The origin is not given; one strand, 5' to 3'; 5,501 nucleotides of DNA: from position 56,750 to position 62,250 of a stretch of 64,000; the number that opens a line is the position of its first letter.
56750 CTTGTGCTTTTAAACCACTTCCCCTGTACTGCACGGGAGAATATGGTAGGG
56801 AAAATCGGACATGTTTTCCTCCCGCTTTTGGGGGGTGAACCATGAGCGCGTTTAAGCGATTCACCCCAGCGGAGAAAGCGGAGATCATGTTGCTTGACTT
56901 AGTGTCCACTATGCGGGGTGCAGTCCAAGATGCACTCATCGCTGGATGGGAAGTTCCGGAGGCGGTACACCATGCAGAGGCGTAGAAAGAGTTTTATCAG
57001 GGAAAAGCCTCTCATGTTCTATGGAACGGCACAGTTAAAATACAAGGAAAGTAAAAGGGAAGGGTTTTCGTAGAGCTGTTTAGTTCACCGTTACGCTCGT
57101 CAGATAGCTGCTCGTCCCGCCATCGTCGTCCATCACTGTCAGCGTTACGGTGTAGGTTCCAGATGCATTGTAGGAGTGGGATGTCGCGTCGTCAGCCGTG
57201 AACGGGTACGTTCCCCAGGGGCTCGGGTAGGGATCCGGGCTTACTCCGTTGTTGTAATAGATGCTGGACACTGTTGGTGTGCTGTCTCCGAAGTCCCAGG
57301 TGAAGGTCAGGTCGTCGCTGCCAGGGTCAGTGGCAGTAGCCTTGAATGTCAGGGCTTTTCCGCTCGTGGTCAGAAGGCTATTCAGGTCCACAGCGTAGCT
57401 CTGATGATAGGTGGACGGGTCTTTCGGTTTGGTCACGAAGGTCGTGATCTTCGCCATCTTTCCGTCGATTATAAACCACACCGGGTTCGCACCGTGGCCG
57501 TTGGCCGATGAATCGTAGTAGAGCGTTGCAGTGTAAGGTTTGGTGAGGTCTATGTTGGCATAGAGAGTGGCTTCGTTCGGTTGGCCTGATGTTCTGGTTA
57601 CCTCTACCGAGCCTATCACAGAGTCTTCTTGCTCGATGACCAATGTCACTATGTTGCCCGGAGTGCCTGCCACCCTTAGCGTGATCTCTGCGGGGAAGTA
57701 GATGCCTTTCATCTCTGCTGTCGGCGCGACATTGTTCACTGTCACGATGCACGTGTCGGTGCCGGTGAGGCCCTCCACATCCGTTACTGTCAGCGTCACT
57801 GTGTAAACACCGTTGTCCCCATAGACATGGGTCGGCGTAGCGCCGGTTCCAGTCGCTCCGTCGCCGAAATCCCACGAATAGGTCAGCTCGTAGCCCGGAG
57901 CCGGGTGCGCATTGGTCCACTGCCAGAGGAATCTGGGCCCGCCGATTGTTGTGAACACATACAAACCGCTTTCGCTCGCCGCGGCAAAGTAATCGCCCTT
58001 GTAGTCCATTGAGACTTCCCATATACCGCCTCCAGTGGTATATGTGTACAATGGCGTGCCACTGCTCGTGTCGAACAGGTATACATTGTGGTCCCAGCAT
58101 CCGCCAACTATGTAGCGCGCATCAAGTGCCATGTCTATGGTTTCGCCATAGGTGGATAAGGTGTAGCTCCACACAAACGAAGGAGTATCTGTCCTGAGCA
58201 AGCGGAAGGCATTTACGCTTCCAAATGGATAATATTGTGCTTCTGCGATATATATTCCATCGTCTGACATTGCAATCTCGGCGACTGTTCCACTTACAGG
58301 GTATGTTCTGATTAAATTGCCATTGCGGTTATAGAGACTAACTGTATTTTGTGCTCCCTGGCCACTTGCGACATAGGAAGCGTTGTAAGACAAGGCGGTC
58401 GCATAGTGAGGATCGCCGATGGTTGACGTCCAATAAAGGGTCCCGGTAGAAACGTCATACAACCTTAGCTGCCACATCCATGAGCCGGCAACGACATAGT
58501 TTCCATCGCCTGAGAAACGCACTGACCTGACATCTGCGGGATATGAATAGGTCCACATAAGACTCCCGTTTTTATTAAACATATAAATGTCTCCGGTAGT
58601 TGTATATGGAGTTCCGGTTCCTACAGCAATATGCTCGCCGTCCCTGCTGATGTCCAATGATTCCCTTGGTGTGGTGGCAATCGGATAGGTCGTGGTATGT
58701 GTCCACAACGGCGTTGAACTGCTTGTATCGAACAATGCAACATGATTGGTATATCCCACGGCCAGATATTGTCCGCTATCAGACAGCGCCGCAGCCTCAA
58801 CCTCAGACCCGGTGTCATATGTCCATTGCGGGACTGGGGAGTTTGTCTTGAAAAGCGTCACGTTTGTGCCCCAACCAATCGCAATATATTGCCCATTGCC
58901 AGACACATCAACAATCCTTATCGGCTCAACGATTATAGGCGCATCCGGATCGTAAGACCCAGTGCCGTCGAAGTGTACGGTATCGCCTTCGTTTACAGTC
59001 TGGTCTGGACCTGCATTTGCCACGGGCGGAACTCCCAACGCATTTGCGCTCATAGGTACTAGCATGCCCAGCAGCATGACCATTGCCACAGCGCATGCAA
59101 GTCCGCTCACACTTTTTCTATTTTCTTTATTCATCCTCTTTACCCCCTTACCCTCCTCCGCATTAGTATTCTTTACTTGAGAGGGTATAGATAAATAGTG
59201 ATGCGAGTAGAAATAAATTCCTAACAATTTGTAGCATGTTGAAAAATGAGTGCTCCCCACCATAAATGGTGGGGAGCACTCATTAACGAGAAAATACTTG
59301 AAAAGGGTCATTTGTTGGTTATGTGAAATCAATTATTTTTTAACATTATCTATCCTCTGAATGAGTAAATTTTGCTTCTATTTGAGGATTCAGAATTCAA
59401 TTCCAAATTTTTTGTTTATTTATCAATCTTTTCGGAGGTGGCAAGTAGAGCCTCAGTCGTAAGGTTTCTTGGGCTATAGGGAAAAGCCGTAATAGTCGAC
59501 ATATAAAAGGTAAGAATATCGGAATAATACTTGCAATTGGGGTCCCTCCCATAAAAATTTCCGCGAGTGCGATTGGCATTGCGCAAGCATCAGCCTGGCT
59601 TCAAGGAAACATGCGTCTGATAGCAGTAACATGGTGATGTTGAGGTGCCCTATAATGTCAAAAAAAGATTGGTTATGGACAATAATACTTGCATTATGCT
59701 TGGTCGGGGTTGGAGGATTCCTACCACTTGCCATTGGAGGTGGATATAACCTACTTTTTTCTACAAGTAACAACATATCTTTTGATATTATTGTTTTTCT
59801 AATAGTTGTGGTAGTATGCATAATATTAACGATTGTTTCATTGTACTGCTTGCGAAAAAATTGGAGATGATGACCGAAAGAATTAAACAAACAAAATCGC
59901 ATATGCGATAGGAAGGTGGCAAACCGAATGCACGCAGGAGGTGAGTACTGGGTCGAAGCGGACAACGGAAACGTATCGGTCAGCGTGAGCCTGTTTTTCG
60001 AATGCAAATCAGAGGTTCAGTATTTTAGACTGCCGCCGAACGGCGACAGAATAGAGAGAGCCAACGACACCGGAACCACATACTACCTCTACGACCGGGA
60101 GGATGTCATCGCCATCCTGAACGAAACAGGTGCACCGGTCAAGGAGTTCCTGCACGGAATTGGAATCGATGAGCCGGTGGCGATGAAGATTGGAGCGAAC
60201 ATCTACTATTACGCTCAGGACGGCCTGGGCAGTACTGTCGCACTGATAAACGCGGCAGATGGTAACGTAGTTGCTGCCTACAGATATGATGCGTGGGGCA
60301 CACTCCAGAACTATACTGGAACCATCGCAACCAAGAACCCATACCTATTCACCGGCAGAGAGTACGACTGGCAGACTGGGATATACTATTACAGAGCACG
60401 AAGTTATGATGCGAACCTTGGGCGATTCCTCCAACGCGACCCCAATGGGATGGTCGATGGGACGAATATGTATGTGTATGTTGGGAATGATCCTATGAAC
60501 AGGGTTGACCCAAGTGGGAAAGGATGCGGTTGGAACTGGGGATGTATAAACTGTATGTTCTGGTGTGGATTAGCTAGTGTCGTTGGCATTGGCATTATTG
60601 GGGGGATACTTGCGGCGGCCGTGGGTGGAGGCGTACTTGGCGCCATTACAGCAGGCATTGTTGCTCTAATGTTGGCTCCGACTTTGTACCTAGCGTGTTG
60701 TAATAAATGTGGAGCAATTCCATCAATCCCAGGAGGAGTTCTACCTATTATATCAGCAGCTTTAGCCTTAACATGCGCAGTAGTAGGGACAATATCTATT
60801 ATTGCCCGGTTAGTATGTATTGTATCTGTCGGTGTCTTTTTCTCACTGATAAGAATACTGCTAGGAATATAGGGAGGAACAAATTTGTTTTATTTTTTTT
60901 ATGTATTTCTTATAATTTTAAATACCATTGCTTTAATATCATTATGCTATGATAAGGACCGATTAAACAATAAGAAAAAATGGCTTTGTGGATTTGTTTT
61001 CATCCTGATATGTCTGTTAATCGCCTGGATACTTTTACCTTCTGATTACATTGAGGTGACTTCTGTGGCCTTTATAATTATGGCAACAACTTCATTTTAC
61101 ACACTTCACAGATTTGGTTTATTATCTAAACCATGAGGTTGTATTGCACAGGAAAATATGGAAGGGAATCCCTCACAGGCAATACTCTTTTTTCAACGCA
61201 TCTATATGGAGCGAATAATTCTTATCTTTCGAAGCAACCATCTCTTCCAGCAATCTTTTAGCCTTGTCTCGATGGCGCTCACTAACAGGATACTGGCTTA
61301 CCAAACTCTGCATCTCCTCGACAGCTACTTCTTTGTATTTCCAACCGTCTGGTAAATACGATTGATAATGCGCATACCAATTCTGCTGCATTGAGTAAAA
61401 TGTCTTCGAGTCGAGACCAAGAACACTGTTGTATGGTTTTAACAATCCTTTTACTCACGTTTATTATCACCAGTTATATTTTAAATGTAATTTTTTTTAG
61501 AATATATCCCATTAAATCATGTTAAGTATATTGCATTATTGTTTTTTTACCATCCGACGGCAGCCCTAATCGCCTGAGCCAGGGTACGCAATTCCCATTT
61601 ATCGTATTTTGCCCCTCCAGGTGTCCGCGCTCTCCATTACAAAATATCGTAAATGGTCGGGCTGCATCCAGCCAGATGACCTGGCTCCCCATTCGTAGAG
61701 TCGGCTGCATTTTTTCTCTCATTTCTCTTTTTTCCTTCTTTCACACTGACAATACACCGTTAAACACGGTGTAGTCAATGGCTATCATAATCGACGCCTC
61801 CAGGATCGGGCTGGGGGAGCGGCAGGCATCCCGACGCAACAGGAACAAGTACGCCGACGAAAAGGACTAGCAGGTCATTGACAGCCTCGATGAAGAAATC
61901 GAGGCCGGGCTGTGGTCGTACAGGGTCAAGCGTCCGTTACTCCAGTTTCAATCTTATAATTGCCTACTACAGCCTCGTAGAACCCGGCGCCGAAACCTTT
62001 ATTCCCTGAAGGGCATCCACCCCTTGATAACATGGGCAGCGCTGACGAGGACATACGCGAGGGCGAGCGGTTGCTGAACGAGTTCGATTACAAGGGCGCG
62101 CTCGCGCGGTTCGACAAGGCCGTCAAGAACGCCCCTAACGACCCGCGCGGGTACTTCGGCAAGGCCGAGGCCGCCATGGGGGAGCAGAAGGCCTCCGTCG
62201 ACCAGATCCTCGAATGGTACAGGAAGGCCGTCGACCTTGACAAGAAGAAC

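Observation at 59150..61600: Orphan Rhs C-terminal core plus glycine-zipper membrane toxin tip with candidate immunity genes in a low-GC island (polymorphic-toxin cassette in an archaeon)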

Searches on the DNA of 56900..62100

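Call 85: search_rna_families(source=window, start=56900, end=62100, threshold=evalue, max_evalue=1)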
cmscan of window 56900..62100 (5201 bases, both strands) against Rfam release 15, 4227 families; matches with E-value up to 1: 2.
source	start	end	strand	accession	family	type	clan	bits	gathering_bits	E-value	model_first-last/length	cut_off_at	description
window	59193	59290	+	RF02905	sRNA41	Gene; sRNA;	-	26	45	0.39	1-113/113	no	Archaeal Small RNA 41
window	59238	59287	-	RF04202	MIR5380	Gene; miRNA;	-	21.6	150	0.99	1-137/137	no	MIR5380 microRNA precursor family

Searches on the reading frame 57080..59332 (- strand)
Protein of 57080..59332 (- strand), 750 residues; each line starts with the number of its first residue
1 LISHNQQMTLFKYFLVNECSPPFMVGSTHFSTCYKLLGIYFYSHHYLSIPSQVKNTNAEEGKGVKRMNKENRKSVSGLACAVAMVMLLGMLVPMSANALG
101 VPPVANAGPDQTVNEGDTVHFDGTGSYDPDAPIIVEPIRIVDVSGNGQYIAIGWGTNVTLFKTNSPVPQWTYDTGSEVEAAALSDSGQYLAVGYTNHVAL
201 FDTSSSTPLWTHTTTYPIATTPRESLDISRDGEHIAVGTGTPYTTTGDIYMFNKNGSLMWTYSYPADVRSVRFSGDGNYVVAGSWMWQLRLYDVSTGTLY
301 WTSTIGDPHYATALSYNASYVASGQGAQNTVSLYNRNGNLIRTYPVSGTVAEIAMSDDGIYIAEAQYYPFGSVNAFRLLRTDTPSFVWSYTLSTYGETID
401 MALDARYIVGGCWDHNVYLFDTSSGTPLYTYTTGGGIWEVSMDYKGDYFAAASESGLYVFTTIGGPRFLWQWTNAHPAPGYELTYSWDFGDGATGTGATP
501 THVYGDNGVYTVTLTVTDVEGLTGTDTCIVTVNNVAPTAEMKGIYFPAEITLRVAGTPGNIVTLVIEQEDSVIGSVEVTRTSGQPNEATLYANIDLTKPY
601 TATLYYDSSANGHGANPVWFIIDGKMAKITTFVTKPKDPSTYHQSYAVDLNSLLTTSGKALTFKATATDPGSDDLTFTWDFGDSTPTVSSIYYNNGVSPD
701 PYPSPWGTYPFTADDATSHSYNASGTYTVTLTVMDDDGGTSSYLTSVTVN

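Call 3: search_protein_families(library=pfam, proteins=[window:57080-59332:-], max_evalue=0.1)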
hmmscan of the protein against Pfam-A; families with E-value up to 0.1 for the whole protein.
window:57080-59332:- (750 aa): 23 families
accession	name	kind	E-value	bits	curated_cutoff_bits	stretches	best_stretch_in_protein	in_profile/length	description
PF18911.6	PKD_4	-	4.6e-36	123.2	27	4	473-532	25-85/85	PKD domain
PF00801.26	PKD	-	4.9e-17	62.1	23.5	2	478-527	24-76/80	PKD domain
PF25174.1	Beta-prop_THOC3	-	3.9e-16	59.3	305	2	197-366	70-232/272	THOC3 beta-propeller domain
PF13570.13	Beta-prop_ACSF4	-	1.6e-14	54.5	133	3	228-363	57-191/329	Beta-alanine-activating enzyme, beta-propeller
PF23414.1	Beta-prop_EML_2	-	1e-13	51.7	90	2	194-312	18-128/266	Echinoderm microtubule-associated protein second beta-propeller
PF00400.38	WD40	-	4.6e-11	43.2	27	1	266-285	12-31/39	WD domain, G-beta repeat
PF24814.1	WD40_Prp19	-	1e-09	38.3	320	2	136-236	178-276/281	Prp19 WD40 domain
PF24807.1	WD40_CDC20-Fz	-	3.1e-08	33.7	200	1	140-356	14-230/292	CDC20/Fizzy WD40 domain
PF13360.13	PQQ_2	-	4.2e-08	33.6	27.6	2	154-272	41-154/233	Outer membrane protein assembly factor BamB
PF22352.2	K319L-like_PKD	-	8e-08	32.6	27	1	479-532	25-84/84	K319L-like, PKD domain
PF24817.1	WD40_WDHD1_1st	-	6.1e-07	29.3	109.9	0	247-323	68-145/291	WDHD1 first WD40 domain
PF18975.6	DUF5711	-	2.6e-05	24.1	26.3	1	141-366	61-298/344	Family of unknown function (DUF5711)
PF12894.13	ANAPC4_WD40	-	3.7e-05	24.3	22.9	0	244-309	14-82/91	Anaphase-promoting complex subunit 4 WD40 domain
PF25173.1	Beta-prop_WDR3_1st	-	0.00037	20.7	154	1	167-303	22-151/184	WDR3 first beta-propeller domain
PF24782.2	WD40_MABP1-WDR62_2nd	-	0.0014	18.1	290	0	385-460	215-297/341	MABP1/WDR62 second WD40 domain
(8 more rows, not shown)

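Call 4: search_protein_families(library=ncbifam, proteins=[window:57080-59332:-], max_evalue=0.1)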
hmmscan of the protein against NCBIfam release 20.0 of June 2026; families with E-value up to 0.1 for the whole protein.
window:57080-59332:- (750 aa): 4 families
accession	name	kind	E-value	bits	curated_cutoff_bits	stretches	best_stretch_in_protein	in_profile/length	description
NF058578.1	CPR_pilus_PamR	equivalog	3e-07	29.6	300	2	716-749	205-237/297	pilus system RbmA-like protein PamR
TIGR03300.1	assembly_YfgL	equivalog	6.7e-05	21.7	285.2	1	158-318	77-231/377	outer membrane protein assembly factor BamB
NF033932.1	LapB_rpt_80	domain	0.00012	22.3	45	1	508-538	1-33/83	LapB repeat-containing protein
TIGR00864.1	PCC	subfamily_domain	0.0013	15.2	1861.4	1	475-522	1078-1127/2700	polycystin cation channel protein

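Call 56: search_protein_families(library=phrogs, proteins=[window:57080-59134:-], max_evalue=0.01)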
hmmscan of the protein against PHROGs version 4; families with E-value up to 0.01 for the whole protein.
window:57080-59134:- (684 aa): 0 families

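Call 66: find_encoding_contigs(protein=window:57080-59134:-, flank=10000, max_places=5)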
Protein window:57080-59134:- (684 aa): no gene with exactly this product is on record in the collection.

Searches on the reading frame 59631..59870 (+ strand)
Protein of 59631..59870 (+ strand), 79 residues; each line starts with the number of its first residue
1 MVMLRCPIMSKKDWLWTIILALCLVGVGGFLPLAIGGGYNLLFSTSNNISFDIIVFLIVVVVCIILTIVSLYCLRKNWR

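Call 3: search_protein_families(library=pfam, proteins=[window:59631-59870:+], max_evalue=0.1)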
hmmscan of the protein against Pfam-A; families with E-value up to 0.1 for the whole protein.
window:59631-59870:+ (79 aa): 4 families
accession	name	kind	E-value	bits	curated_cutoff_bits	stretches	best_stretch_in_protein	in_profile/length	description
PF01757.29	Acyl_transf_3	-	0.0031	17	31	1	12-78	207-267/326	Acyltransferase domain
PF00654.25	Voltage_CLC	-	0.0091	15.6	24.8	1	10-72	197-258/346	Voltage gated chloride channel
PF11368.13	DUF3169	-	0.041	13.9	31.6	1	13-76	3-74/250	Protein of unknown function (DUF3169)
PF24073.1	DUF7365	-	0.063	13.9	27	0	47-77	3-33/101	Coiled-coil region of unknown function (DUF7365)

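Call 4: search_protein_families(library=ncbifam, proteins=[window:59631-59870:+], max_evalue=0.1)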
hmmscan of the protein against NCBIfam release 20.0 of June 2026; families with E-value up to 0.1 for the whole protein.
window:59631-59870:+ (79 aa): 3 families
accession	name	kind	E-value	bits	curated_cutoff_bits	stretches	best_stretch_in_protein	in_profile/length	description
NF002701.0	PRK02504.1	equivalog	0.01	14.3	569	1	11-66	368-425/513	NAD(P)H-quinone oxidoreductase subunit N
NF003640.0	PRK05277.1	equivalog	0.043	12.5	350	1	9-70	284-345/471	H(+)/Cl(-) exchange transporter ClcA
NF033218.1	anchor_AmaP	equivalog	0.063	13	55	1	9-73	1-64/166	alkaline shock response membrane anchor protein AmaP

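Call 56: search_protein_families(library=phrogs, proteins=[window:59631-59870:+], max_evalue=0.01)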
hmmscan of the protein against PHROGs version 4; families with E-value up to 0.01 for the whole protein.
window:59631-59870:+ (79 aa): 0 families

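Call 84: find_encoding_contigs(protein=window:59631-59870:+, flank=10000, max_places=5)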
Protein window:59631-59870:+ (79 aa): no gene with exactly this product is on record in the collection.
